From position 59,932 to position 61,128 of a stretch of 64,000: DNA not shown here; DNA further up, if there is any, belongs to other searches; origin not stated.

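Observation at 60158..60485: Perfect 53-bp inverted repeat inside pilD flanking the zinc-finger segment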

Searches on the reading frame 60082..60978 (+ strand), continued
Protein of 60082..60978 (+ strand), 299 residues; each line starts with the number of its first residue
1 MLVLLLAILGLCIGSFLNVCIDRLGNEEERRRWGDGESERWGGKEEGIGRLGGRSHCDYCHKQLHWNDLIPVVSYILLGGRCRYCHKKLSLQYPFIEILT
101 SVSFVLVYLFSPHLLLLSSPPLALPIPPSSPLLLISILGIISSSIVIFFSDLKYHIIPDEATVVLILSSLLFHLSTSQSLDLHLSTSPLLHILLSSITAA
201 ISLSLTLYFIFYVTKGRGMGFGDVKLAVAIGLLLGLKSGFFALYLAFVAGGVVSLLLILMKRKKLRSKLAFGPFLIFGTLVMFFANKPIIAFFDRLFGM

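Call 16: find_related_loci(query=window:60082-60978:+, collection=genome_contigs, flank=3000)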
Query window:60082-60978:+ (299 aa) in genome_contigs; peptide patterns used: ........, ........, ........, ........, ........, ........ (x = any residue, [..] = any of these).
288 stretches matched a pattern; 8 encode a relative of the query (tblastn E <= 1e-3); 8 distinct loci.
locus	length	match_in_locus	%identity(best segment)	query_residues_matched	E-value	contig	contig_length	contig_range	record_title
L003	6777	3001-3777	52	1-298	2e-75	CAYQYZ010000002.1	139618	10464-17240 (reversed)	MAG TPA_asm: uncultured Gammaproteobacteria bacterium isolate SRP286056_co1_376 genome assembly, contig: NODE_81_length_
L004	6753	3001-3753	51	3-299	5e-66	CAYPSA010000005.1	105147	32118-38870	MAG TPA_asm: uncultured Gammaproteobacteria bacterium isolate binchicken_co105_227 genome assembly, contig: NODE_181_len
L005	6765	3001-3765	45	2-297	2e-65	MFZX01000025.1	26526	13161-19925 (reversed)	MAG: Candidatus Roizmanbacteria bacterium RIFCSPHIGHO2_12_FULL_37_23 rifcsphigho2_12_scaffold_2657, whole genome shotgun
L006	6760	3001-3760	51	14-299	5e-50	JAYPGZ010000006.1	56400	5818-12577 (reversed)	MAG: Candidatus Roizmanbacteria bacterium isolate 139578_S179_concoct_bins.tsv.227 NODE_439_length_56400_cov_7.548389, w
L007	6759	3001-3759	39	2-293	4e-49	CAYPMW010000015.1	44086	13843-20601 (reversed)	MAG TPA_asm: uncultured Gammaproteobacteria bacterium isolate binchicken_co227_1238 genome assembly, contig: NODE_1488_l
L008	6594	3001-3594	43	80-297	1e-38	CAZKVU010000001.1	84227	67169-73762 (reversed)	MAG TPA_asm: uncultured Gammaproteobacteria bacterium isolate binchicken_co105_412 genome assembly, contig: NODE_292_len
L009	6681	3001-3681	30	8-269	4e-27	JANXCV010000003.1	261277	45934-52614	MAG: Candidatus Calescibacterium sp. isolate SKYB82 NODE_3_length_261277_cov_30.803055, whole genome shotgun sequence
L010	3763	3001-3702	28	1-269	2e-23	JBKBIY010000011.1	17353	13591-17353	MAG: bacterium isolate 21I_057.bin.20 NODE_11_length_17353_cov_4.527553, whole genome shotgun sequence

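Call 17: find_encoding_contigs(protein=P0121, flank=10000, max_places=10)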
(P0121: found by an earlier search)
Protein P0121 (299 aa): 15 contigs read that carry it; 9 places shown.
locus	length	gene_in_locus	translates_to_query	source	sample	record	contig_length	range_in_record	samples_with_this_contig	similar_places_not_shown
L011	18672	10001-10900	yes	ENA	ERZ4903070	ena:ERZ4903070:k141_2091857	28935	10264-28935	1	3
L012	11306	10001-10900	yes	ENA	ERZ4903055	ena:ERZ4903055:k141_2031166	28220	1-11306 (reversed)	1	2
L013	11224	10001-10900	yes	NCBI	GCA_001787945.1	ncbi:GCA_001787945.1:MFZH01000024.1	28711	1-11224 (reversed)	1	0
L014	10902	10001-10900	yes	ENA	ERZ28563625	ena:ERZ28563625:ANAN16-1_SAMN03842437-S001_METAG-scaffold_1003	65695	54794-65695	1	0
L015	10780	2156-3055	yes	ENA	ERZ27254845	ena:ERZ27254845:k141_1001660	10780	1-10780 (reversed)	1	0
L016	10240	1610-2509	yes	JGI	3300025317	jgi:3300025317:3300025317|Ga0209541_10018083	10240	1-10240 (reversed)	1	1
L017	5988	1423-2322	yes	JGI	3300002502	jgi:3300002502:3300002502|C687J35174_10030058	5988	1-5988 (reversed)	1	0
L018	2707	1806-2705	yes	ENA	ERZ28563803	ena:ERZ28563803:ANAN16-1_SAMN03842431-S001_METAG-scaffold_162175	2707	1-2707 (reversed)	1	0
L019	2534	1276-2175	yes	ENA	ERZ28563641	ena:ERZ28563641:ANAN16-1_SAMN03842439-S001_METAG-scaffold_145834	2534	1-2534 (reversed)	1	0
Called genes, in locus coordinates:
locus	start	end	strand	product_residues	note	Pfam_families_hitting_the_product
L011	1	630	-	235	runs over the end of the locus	-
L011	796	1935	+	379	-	PF13173:AAA_14, PF13635:DUF4143, PF08279:HTH_11 (faint)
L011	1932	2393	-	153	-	-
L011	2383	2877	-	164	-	-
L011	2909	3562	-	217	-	-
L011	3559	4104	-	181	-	PF08239:SH3_3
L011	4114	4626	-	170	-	-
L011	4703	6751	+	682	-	PF00133:tRNA-synt_1, PF09334:tRNA-synt_1g, PF01406:tRNA-synt_1e (faint), PF00133:tRNA-synt_1, PF08264:Anticodon_1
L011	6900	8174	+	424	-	PF00675:Peptidase_M16, PF05193:Peptidase_M16_C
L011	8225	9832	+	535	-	-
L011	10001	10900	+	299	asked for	PF06750:A24_N_bact, PF01478:Peptidase_A24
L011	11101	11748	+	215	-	PF00334:NDK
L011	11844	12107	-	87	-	PF02823:ATP-synt_DE_N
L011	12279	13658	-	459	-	PF00006:ATP-synt_ab, PF22919:ATP-synt_VA_C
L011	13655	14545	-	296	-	PF00231:ATP-synt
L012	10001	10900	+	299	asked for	PF06750:A24_N_bact, PF01478:Peptidase_A24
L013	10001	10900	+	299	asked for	PF06750:A24_N_bact, PF01478:Peptidase_A24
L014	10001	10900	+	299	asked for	PF06750:A24_N_bact, PF01478:Peptidase_A24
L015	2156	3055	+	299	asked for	PF06750:A24_N_bact, PF01478:Peptidase_A24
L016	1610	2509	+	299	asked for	PF06750:A24_N_bact, PF01478:Peptidase_A24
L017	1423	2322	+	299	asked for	PF06750:A24_N_bact, PF01478:Peptidase_A24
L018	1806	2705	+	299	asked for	PF06750:A24_N_bact, PF01478:Peptidase_A24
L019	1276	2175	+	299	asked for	PF06750:A24_N_bact, PF01478:Peptidase_A24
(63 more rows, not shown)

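Call 56: predict_structure(alignment_id=A4)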
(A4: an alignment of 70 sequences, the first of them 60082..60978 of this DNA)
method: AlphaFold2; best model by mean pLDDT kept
length: 299 residues; sequences in the alignment: 70
mean_pLDDT: 88.0   pTM: 0.86
mean pLDDT of the five models: 88.0, 87.7, 86.8, 86.7, 86.4
residues with pLDDT >= 90: 207; 70-90: 51; 50-70: 35; < 50: 6
segments of 3 or more residues with pLDDT < 50: 47-49
pLDDT, mean of each block of 10 residues (from residue 1): 95 94 82 64 51 80 87 92 94 95 95 68 59 95 97 94 97 86 70 96 98 94 98 97 97 95 85 97 95 93
secondary structure, 60 per line:
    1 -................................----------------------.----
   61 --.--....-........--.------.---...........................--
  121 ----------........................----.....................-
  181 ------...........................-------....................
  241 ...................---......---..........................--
elements in order: H2-33 H66-69 H71-78 H92-118 H131-154 H159-179 H187-213 H221-259 H263-268 H272-297

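Call 66: find_encoding_contigs(protein=P0123, flank=3000, max_places=3)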
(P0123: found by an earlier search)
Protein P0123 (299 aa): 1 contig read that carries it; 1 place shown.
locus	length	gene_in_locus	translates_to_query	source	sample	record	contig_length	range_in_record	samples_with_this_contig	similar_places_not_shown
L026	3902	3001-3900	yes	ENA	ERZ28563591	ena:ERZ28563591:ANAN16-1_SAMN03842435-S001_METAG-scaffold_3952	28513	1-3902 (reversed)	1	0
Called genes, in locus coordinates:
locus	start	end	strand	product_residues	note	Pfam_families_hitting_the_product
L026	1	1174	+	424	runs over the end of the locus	PF00675:Peptidase_M16, PF05193:Peptidase_M16_C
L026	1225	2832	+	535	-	-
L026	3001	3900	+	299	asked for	PF06750:A24_N_bact, PF01478:Peptidase_A24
